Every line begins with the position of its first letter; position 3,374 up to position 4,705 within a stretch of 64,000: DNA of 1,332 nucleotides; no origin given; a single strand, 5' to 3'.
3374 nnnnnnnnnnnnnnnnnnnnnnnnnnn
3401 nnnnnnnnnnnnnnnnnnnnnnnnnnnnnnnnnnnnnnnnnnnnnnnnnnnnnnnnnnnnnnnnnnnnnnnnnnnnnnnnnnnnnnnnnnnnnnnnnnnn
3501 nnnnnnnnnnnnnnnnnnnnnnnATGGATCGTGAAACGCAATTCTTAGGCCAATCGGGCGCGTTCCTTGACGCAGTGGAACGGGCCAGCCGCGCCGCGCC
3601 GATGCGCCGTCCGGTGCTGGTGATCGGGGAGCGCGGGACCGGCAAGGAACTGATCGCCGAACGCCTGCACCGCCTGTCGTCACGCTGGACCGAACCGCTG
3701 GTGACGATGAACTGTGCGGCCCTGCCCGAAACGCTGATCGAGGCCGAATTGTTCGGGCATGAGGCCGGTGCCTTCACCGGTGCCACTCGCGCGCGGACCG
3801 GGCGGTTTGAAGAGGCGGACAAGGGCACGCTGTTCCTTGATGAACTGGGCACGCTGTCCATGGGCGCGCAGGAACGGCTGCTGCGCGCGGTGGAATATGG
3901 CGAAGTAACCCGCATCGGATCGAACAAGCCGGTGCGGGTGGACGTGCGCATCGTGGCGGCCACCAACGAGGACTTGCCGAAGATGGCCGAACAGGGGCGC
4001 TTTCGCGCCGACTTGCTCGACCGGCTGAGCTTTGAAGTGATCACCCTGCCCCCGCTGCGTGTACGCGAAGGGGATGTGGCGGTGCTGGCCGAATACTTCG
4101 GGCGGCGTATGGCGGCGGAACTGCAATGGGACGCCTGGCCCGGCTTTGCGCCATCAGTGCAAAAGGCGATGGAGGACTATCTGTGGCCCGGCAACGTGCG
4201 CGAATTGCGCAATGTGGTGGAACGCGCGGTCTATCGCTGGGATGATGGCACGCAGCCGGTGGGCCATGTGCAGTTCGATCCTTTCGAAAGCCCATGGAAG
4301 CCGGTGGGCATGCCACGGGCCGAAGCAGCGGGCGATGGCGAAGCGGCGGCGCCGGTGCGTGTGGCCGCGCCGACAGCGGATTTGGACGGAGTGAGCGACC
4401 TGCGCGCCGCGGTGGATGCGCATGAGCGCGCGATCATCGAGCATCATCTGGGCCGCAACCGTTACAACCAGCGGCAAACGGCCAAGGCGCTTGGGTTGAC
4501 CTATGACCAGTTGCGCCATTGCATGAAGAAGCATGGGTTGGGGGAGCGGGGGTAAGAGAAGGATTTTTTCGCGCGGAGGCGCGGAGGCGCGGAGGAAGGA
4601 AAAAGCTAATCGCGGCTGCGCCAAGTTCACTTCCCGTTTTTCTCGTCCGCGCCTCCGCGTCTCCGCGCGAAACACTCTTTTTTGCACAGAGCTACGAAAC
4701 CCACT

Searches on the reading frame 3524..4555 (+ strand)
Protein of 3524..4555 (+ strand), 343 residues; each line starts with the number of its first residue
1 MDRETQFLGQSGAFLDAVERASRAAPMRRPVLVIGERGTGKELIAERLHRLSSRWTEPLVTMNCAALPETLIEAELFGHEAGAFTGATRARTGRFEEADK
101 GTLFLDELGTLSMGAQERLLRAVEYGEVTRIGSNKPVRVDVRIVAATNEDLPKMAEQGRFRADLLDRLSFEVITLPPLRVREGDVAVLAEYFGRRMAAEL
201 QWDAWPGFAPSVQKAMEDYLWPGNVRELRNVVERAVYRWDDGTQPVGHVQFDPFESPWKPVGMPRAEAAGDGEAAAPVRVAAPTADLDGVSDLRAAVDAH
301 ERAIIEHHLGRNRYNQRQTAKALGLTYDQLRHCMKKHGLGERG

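Call 3: search_protein_families(library=pfam, proteins=[window:3524-4555:+], max_evalue=1)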
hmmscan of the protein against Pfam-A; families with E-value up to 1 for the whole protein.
window:3524-4555:+ (343 aa): 15 families
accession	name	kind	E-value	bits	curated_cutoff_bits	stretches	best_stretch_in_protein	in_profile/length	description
PF00158.32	Sigma54_activat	-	4.4e-62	209.1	20.2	1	8-170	2-164/168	Sigma-54 interaction domain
PF14532.12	Sigma54_activ_2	-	3.8e-19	69.7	25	1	9-178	2-138/138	Sigma-54 interaction domain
PF25601.1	AAA_lid_14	-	8.4e-16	58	27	1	179-241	1-62/87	AAA+ ATPase lid domain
PF07728.20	AAA_5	-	8.4e-07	29.5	22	1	30-150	1-124/139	AAA domain (dynein-related subfamily)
PF01078.27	Mg_chelatase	-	1.1e-06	28.6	20.3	1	29-148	23-157/207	Magnesium chelatase, subunit ChlI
PF02954.25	HTH_8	-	4.8e-05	23.4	22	1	301-336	6-41/42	Bacterial regulatory protein, Fis family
PF13191.12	AAA_16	-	0.00068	20.6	32.6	1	12-79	10-81/167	AAA ATPase domain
PF07724.20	AAA_2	-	0.0017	18.9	27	1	31-147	6-123/166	AAA domain (Cdc48 subfamily)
PF00004.35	AAA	-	0.0063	17.4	21.2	1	31-151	1-111/131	ATPase family associated with various cellular activities (AAA)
PF18024.7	HTH_50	-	0.074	13.2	27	1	292-327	3-37/50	Helix-turn-helix domain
PF13518.12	HTH_28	-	0.12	12.9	25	1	303-332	4-31/52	Helix-turn-helix domain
PF13401.12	AAA_22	-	0.16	12.7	27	1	29-68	6-45/130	AAA domain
PF13245.12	AAA_19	-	0.27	11.8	25.1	0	22-129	5-121/134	AAA domain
PF12775.13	AAA_7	-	0.29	11.1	25.8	1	27-53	32-58/181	P-loop containing dynein motor region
PF00493.29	MCM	-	0.35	10.4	23.3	0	31-148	60-172/224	MCM P-loop domain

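Call 4: search_protein_families(library=ncbifam, proteins=[window:3524-4555:+], max_evalue=1)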
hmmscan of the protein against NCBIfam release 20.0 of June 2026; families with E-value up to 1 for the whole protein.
window:3524-4555:+ (343 aa): 30 families (the best 25 are shown)
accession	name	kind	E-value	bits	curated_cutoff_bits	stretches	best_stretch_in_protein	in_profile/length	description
TIGR02974.1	phageshock_pspF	equivalog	1.2e-143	478.3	443.55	1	8-337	2-336/336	phage shock protein operon transcriptional activator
NF008622.0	PRK11608.1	equivalog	1.5e-118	395.5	529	1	4-339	5-325/329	phage shock protein operon transcriptional activator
NF003451.0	PRK05022.1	equivalog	8e-91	305.3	476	1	3-339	188-510/512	nitric oxide reductase transcriptional regulator NorR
TIGR01817.1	nifA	equivalog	2.3e-85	287.4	528.85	1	4-339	195-529/534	nif-specific transcriptional activator NifA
NF038308.1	RNA_repair_RtcR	equivalog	6.9e-78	262.8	650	1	9-338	184-521/530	RNA repair transcriptional activator RtcR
TIGR01818.1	ntrC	equivalog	5.7e-76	256.2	558.6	1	4-335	133-461/463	nitrogen regulation protein NR(I)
NF008469.0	PRK11361.1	equivalog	2.7e-75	253.9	714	1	6-337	144-454/461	acetoacetate metabolism transcriptional regulator AtoC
TIGR02915.1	PEP_resp_reg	equivalog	5.6e-74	249.6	502.6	2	9-237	143-370/445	PEP-CTERM-box response regulator transcription factor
TIGR02329.1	propionate_PrpR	equivalog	1.9e-73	247.9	499.2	1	6-272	213-477/526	propionate catabolism operon regulatory protein PrpR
NF041552.1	TF_PrdR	equivalog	3.6e-71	240.2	795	1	5-236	267-497/577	sigma-54 dependent transcriptional regulator PrdR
NF050807.1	TransRegFlbDCaul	equivalog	2.1e-70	237.8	750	1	4-336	117-437/454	sigma-54-dependent transcriptional regulator FlbD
NF007689.0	PRK10365.1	equivalog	5.8e-70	236.3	760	1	7-236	141-369/441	sigma-54-dependent response regulator transcription factor ZraR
NF011953.0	PRK15424.1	equivalog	3.4e-69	233.9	703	1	6-335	220-532/538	propionate catabolism operon regulatory protein PrpR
NF041906.1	V4R_TF_MobR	exception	3.1e-67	227.3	999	1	8-336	235-543/544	phenol degradation transcriptional regulator MobR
NF011958.0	PRK15429.1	equivalog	3.2e-65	221.1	830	1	8-237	382-610/692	formate hydrogenlyase transcriptional activator FlhA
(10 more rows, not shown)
